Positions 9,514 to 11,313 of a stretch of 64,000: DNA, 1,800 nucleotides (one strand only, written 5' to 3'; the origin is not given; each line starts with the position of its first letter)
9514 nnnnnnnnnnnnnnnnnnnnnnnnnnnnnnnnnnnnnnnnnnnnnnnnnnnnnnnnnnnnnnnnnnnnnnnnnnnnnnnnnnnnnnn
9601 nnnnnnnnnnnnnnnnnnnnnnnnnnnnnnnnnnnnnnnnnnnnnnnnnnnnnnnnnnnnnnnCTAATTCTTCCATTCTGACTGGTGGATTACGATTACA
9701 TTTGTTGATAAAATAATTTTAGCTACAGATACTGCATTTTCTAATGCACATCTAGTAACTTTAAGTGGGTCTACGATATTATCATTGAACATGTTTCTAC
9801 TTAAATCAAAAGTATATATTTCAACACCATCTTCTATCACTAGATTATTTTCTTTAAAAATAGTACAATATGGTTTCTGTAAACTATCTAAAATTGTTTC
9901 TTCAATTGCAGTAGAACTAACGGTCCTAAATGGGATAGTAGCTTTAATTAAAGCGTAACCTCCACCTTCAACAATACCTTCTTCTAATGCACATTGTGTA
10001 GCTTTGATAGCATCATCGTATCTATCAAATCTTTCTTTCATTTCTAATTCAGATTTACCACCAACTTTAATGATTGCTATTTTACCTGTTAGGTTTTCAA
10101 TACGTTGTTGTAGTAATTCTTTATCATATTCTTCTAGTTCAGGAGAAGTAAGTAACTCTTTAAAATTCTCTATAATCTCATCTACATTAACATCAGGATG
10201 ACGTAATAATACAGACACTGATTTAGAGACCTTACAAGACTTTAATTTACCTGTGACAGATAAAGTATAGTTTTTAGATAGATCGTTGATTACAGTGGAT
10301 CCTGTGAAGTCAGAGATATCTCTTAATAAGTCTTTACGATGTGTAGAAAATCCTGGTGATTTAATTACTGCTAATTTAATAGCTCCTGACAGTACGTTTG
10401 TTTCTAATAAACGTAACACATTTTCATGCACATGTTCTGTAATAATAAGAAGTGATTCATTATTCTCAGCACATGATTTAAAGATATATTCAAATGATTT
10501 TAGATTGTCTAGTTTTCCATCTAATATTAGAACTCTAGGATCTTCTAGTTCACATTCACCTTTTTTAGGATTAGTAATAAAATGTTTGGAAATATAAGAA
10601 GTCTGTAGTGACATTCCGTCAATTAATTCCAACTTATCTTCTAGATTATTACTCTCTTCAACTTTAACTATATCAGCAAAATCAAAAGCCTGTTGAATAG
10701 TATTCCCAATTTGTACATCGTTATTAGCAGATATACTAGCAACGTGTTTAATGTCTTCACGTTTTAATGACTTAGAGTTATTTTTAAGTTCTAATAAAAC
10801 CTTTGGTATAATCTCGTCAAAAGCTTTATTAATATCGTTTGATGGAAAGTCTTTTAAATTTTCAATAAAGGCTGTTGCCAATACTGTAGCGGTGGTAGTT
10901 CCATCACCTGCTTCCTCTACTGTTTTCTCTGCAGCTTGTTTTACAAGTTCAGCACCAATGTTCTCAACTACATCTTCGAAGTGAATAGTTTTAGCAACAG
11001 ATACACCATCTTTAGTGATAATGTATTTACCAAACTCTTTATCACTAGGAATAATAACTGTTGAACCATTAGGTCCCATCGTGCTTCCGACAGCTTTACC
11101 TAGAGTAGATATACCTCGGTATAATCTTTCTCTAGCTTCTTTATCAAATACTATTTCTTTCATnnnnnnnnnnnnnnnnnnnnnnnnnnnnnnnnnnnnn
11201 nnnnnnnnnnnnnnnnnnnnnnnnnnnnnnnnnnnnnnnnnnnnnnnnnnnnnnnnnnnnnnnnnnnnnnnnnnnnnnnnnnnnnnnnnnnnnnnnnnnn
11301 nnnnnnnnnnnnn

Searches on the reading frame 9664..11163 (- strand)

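Call 8: search_protein_families(library=phrogs, proteins=[window:9664-11163:-])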
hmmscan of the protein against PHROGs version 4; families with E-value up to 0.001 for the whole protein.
window:9664-11163:- (499 aa): 1 family
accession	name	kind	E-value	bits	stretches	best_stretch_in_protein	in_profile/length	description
phrog_5725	-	other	2.1e-123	413.7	1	2-496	5-536/540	chaperonin groEL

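Call 9: search_protein_families(library=pfam, proteins=[window:9664-11163:-])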
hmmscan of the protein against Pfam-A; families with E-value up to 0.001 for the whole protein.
window:9664-11163:- (499 aa): 1 family
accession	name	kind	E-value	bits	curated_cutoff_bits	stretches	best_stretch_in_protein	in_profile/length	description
PF00118.29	Cpn60_TCP1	-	1.5e-42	146.4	34.3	2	22-406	2-380/490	TCP-1/cpn60 chaperonin family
